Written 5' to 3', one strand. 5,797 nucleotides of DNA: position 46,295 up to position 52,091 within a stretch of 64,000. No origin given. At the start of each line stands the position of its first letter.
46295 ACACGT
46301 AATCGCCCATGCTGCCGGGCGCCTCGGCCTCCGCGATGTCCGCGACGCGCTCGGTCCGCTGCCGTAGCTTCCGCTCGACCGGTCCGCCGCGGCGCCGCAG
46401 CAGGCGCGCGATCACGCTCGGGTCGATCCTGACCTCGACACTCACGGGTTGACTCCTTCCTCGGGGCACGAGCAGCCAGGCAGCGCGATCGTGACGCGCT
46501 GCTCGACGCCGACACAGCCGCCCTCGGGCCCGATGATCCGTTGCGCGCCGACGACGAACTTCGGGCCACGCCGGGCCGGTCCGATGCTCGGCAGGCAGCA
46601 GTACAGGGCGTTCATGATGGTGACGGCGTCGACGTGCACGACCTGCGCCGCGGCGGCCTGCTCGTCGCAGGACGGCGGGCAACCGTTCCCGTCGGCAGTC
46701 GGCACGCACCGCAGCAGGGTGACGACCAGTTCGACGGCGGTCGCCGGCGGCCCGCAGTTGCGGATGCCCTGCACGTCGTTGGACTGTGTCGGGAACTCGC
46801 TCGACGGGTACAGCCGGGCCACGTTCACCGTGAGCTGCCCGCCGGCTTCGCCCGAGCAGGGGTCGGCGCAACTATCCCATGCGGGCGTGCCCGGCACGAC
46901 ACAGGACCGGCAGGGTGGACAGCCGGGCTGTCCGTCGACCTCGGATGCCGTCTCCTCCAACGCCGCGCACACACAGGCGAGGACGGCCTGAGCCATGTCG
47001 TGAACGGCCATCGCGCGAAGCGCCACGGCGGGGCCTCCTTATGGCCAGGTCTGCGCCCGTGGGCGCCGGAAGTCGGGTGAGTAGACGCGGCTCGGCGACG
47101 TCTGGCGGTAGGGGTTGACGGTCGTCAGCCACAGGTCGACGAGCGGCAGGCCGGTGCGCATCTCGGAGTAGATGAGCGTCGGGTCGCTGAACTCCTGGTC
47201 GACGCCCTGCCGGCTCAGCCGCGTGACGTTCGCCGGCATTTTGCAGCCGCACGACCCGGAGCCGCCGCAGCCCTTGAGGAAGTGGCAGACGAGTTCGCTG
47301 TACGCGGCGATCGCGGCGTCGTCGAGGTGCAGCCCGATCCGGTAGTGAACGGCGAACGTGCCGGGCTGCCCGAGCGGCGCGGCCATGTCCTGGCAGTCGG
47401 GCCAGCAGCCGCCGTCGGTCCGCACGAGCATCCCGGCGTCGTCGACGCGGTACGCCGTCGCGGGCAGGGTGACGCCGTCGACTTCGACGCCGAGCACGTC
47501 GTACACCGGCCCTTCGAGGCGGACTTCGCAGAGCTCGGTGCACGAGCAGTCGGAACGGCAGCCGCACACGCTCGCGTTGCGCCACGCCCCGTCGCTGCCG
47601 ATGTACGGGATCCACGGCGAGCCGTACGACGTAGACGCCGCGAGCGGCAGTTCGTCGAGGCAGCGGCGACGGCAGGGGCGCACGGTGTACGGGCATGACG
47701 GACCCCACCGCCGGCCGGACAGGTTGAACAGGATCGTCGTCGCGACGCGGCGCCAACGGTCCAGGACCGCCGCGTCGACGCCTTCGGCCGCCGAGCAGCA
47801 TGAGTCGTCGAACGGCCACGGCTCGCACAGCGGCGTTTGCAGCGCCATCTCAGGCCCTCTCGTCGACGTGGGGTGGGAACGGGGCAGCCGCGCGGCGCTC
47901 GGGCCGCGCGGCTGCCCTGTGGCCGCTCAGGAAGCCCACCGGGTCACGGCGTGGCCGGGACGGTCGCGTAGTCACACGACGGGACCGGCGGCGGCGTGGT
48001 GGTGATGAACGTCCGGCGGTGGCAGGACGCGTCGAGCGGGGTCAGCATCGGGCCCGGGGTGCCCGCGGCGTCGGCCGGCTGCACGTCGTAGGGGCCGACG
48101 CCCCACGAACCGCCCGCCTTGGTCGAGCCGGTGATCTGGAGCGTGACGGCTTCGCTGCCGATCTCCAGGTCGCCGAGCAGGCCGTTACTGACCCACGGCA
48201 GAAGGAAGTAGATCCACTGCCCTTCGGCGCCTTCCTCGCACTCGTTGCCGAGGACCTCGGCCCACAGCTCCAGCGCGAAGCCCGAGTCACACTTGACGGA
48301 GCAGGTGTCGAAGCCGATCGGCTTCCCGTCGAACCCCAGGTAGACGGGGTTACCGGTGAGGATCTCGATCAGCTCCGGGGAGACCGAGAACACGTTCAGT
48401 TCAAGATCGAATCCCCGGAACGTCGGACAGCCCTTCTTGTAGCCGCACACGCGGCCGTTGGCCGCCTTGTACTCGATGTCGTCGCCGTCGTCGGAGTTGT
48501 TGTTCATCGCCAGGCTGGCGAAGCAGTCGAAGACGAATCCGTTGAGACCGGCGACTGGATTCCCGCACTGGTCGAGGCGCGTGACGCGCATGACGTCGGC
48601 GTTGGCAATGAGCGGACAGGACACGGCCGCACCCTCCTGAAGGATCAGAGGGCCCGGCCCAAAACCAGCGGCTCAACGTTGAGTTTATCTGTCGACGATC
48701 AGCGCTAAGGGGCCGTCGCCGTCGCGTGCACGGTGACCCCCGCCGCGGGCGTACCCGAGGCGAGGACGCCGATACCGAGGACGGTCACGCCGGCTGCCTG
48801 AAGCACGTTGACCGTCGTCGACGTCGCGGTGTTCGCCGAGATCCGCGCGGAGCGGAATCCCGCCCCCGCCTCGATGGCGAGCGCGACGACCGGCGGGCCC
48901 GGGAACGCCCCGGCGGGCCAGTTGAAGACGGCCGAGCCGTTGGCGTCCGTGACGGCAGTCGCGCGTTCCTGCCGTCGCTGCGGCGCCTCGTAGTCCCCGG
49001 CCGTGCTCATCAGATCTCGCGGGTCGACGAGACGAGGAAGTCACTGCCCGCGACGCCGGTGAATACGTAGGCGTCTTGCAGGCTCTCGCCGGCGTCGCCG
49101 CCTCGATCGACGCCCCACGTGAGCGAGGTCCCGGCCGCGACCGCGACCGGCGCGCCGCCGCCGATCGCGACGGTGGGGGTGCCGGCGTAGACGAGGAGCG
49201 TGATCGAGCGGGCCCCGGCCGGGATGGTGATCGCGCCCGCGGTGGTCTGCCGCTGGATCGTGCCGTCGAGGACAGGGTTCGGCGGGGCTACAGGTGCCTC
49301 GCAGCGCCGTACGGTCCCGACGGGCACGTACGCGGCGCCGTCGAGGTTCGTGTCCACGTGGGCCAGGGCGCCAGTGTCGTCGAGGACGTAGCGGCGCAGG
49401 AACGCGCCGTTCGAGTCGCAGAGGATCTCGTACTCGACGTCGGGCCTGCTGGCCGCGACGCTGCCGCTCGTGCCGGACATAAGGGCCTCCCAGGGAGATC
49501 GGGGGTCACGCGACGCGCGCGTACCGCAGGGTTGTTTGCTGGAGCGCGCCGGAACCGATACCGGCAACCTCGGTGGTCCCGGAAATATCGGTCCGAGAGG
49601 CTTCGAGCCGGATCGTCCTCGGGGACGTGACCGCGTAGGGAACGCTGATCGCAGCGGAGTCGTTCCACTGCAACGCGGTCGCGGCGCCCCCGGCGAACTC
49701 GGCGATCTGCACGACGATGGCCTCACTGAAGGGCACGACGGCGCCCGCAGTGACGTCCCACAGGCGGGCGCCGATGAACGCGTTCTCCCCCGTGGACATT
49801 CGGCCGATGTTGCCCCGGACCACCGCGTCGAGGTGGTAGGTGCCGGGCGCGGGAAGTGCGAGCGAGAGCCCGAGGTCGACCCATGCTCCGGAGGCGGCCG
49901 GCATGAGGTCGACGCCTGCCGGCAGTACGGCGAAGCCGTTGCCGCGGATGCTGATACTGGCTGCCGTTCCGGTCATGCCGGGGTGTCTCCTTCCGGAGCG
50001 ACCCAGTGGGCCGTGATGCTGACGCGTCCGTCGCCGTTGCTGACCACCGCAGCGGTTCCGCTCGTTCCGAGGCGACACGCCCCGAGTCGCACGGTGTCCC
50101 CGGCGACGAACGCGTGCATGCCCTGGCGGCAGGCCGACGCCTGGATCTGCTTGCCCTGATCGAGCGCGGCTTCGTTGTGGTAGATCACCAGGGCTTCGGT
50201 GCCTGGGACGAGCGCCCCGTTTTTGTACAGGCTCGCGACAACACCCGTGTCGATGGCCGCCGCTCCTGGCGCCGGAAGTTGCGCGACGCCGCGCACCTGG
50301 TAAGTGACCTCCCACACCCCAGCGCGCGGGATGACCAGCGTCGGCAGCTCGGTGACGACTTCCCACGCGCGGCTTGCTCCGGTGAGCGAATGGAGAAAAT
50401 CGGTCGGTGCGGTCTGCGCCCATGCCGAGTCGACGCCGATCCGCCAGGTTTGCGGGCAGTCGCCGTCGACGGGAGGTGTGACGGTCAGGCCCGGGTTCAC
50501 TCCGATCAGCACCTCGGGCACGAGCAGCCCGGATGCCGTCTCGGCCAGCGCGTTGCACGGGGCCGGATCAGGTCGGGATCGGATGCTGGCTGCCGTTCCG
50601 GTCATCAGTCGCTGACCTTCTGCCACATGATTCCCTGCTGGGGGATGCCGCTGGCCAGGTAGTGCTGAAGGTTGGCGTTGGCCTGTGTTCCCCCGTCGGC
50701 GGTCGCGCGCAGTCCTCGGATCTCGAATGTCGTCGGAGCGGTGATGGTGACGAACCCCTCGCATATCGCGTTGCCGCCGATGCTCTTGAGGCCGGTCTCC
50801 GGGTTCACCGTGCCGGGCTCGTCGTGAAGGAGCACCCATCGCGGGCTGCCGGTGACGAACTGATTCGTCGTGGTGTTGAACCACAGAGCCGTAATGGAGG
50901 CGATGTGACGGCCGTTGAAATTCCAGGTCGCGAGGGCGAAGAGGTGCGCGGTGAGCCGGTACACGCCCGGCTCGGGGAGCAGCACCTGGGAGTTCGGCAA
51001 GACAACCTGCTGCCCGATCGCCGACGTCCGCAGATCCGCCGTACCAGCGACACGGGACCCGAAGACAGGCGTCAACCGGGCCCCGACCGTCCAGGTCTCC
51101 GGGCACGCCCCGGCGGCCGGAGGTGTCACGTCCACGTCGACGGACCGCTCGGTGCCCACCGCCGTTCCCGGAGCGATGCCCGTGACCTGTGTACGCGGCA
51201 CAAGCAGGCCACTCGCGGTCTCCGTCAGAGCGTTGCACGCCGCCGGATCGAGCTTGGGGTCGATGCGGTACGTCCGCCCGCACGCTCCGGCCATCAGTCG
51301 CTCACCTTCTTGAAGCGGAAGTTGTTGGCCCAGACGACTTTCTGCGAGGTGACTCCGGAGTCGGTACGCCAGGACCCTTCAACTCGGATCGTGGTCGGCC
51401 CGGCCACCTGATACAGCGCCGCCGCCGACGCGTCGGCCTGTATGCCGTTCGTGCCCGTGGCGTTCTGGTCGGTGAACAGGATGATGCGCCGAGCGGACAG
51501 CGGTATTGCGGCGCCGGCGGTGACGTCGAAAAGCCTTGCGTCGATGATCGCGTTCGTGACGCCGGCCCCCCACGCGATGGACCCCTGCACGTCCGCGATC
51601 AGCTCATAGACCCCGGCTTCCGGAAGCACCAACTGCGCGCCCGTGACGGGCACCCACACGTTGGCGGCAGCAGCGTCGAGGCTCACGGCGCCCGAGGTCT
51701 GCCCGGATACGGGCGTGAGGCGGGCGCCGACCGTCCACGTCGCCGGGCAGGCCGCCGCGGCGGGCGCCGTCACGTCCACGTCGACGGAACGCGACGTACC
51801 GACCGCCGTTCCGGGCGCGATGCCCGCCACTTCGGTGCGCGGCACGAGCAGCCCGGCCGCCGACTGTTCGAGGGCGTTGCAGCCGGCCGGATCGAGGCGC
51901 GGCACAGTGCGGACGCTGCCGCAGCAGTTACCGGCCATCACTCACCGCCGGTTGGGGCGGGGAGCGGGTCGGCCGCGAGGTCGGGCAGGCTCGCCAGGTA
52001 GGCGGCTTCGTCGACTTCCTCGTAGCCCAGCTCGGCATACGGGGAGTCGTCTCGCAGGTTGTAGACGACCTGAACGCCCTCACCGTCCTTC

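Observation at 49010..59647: Giant scaffold proteins with passenger domains plugged into a fixed loop of a repeated Cys module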

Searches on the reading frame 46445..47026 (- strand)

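Call 42: search_protein_families(library=phrogs, proteins=[window:46445-47026:-], max_evalue=0.001)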
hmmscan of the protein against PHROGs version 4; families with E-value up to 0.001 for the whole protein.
window:46445-47026:- (194 aa): 1 family
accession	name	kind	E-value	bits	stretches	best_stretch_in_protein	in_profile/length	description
phrog_810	-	unknown function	2.1e-40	139.6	1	6-182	2-180/180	-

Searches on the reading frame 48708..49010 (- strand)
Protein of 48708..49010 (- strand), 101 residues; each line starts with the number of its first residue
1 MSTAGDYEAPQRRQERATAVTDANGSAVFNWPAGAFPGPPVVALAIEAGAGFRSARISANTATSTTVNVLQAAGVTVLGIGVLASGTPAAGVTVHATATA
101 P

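Call 42: search_protein_families(library=phrogs, proteins=[window:48708-49010:-], max_evalue=0.001)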
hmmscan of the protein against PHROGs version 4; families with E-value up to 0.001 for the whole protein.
window:48708-49010:- (101 aa): 1 family
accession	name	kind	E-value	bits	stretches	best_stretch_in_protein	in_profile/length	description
phrog_18509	-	unknown function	6.3e-05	24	1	12-84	101-170/175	-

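Call 68: search_protein_families(library=pfam, proteins=[window:48708-49010:-], max_evalue=1)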
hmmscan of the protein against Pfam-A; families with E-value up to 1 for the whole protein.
window:48708-49010:- (101 aa): 1 family
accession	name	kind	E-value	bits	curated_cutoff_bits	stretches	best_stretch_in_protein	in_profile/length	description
PF02878.22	PGM_PMM_I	-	0.079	13.1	22.5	1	55-96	49-88/138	Phosphoglucomutase/phosphomannomutase, alpha/beta/alpha domain I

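Call 104: search_protein_families(library=ncbifam, proteins=[window:48708-49010:-], max_evalue=0.01)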
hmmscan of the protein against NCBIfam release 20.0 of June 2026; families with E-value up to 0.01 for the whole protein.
window:48708-49010:- (101 aa): 0 families

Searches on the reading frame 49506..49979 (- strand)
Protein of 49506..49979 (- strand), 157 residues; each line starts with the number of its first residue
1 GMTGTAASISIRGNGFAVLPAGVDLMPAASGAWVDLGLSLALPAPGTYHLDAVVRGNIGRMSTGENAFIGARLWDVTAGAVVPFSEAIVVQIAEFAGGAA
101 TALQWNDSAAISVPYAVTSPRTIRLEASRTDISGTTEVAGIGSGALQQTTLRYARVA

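Call 68: search_protein_families(library=pfam, proteins=[window:49506-49979:-], max_evalue=1)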
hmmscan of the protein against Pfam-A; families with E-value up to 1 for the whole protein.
window:49506-49979:- (157 aa): 0 families

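Call 111: search_protein_families(library=phrogs, proteins=[window:49506-49979:-], max_evalue=0.01)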
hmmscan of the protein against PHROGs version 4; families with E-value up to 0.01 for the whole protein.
window:49506-49979:- (157 aa): 2 families
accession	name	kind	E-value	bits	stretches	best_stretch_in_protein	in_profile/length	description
phrog_20306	-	unknown function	5.9e-14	53.3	1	21-157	45-185/185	-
phrog_25393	-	unknown function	4.5e-09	37.6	1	25-156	89-218/220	-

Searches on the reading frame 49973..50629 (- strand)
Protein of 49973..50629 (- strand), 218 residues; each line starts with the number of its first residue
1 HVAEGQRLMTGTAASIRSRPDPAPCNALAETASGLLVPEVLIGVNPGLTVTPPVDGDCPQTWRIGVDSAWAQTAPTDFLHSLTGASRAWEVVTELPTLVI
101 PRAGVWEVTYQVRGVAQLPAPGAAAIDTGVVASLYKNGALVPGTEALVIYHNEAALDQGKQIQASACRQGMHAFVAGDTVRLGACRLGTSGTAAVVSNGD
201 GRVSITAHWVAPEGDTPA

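Call 68: search_protein_families(library=pfam, proteins=[window:49973-50629:-], max_evalue=1)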
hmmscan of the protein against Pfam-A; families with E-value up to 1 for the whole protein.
window:49973-50629:- (218 aa): 1 family
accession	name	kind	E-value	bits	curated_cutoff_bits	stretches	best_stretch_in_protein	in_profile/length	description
PF10222.14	DUF2152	-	0.12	11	29.4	1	80-134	368-422/593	Uncharacterized conserved protein (DUF2152)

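Call 111: search_protein_families(library=phrogs, proteins=[window:49973-50629:-], max_evalue=0.01)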
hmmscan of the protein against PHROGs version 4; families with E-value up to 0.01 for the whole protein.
window:49973-50629:- (218 aa): 2 families
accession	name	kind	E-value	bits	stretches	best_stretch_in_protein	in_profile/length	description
phrog_25393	-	unknown function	1.3e-40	140.7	1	11-204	6-214/220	-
phrog_25122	-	unknown function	1.7e-05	25.3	1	85-180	107-201/218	-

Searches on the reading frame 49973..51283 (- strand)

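Call 6: search_protein_families(library=pfam, proteins=[window:49973-51283:-], max_evalue=0.01)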
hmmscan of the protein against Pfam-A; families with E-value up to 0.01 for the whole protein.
window:49973-51283:- (436 aa): 0 families

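Call 7: search_protein_families(library=phrogs, proteins=[window:49973-51283:-], max_evalue=0.01)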
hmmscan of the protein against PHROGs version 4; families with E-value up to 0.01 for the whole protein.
window:49973-51283:- (436 aa): 2 families
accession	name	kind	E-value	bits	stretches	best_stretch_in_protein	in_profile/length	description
phrog_25393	-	unknown function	9.7e-40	137.8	1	229-422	6-214/220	-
phrog_25122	-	unknown function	7.2e-05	23.3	1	303-398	107-201/218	-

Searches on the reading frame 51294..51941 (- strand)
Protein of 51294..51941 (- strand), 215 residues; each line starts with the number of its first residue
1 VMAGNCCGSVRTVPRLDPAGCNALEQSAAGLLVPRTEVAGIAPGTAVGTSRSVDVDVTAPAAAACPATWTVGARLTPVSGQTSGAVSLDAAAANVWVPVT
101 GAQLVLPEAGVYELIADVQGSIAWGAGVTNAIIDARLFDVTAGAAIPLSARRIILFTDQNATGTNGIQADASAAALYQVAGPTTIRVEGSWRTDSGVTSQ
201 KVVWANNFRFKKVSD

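Call 6: search_protein_families(library=pfam, proteins=[window:51294-51941:-], max_evalue=0.01)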
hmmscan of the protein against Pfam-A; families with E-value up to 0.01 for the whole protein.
window:51294-51941:- (215 aa): 0 families

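Call 7: search_protein_families(library=phrogs, proteins=[window:51294-51941:-], max_evalue=0.01)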
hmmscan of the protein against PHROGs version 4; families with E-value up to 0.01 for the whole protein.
window:51294-51941:- (215 aa): 2 families
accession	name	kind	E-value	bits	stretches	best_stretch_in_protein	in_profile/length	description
phrog_25393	-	unknown function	7e-56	190.6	1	4-215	3-220/220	-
phrog_20306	-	unknown function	0.00083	20.2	1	84-188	45-151/185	-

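Call 68: search_protein_families(library=pfam, proteins=[window:51294-51941:-], max_evalue=1)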
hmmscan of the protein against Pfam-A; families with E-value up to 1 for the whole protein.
window:51294-51941:- (215 aa): 0 families

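Call 81: search_dna_similar(query=window:51294-51941:-, collection=phages, mode=protein, max_evalue=0.001, max_rows=25)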
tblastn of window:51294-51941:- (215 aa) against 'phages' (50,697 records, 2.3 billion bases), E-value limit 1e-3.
No match.

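Call 104: search_protein_families(library=ncbifam, proteins=[window:51294-51941:-], max_evalue=0.01)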
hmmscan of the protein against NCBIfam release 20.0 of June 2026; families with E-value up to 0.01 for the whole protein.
window:51294-51941:- (215 aa): 0 families
